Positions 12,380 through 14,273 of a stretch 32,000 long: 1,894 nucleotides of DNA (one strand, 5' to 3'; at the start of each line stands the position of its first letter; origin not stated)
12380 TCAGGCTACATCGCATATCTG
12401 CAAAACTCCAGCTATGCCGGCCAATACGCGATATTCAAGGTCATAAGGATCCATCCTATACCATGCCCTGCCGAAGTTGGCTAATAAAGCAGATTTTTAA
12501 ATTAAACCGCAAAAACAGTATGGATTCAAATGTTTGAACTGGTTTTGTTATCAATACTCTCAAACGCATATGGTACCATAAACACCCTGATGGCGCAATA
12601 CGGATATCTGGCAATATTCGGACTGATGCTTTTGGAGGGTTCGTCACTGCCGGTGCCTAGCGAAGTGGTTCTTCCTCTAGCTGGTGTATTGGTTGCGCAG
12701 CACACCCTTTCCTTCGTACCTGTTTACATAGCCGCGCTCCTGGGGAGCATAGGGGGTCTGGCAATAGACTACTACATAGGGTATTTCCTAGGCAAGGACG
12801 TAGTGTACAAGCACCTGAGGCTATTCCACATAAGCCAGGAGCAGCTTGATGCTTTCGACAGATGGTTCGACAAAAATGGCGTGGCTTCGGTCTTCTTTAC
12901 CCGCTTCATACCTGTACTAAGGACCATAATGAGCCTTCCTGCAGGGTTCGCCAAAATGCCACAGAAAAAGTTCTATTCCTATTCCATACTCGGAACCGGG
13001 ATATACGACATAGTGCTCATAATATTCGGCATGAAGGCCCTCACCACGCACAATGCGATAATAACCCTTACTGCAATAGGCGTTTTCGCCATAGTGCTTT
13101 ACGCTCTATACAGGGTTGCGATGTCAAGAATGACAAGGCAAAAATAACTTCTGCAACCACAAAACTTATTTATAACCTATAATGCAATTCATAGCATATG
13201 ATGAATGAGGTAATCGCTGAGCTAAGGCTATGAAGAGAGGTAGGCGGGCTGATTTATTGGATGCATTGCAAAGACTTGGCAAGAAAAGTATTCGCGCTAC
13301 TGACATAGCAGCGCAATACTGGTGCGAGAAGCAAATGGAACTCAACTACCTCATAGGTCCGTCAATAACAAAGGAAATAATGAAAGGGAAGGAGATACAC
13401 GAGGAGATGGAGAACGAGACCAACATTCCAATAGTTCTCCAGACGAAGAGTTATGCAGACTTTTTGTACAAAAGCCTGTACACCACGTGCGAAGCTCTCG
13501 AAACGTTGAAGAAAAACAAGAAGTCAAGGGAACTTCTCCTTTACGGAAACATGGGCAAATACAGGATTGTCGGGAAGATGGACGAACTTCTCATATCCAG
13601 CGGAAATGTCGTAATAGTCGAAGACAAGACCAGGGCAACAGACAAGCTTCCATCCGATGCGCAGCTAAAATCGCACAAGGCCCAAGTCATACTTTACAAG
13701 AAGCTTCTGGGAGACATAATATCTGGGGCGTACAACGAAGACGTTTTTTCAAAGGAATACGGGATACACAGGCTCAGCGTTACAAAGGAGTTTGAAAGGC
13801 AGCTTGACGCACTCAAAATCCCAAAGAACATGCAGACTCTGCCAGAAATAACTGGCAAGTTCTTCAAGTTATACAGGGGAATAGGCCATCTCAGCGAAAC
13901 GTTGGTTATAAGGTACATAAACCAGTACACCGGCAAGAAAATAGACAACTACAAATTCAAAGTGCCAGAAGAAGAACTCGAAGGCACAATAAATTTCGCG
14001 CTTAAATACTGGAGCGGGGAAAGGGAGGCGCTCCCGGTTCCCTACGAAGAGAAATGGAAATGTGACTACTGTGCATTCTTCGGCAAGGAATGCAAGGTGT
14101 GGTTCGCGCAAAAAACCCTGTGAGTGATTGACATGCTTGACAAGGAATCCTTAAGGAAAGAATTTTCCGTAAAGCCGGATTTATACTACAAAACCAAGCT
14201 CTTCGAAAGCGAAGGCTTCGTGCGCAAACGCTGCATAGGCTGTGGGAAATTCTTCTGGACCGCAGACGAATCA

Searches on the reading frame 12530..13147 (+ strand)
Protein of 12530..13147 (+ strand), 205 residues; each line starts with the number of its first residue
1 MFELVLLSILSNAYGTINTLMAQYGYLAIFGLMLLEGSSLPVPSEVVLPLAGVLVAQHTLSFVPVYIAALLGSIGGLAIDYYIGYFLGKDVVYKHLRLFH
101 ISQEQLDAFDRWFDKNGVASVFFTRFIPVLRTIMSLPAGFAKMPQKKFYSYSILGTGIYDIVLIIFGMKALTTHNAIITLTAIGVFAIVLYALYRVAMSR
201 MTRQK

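Call 38: search_protein_families(library=pfam, proteins=[window:12530-13147:+], max_evalue=0.001)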
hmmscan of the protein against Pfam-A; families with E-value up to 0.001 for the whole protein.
window:12530-13147:+ (205 aa): 1 family
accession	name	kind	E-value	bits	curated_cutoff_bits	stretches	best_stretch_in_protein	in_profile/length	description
PF09335.16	VTT_dom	-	1.6e-19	71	33.9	1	42-167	1-121/123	VTT domain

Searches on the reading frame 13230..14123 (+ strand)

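Call 38: search_protein_families(library=pfam, proteins=[window:13230-14123:+], max_evalue=0.001)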
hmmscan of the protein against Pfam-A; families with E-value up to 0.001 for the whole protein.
window:13230-14123:+ (297 aa): 2 families
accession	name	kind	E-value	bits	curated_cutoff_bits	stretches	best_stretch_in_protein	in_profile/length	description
PF09810.15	Exo5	-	3.6e-41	142.3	25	3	12-122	5-117/367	Exonuclease V - a 5' deoxyribonuclease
PF12705.13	PDDEXK_1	-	9.8e-05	22.8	22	1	96-283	120-242/247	PD-(D/E)XK nuclease superfamily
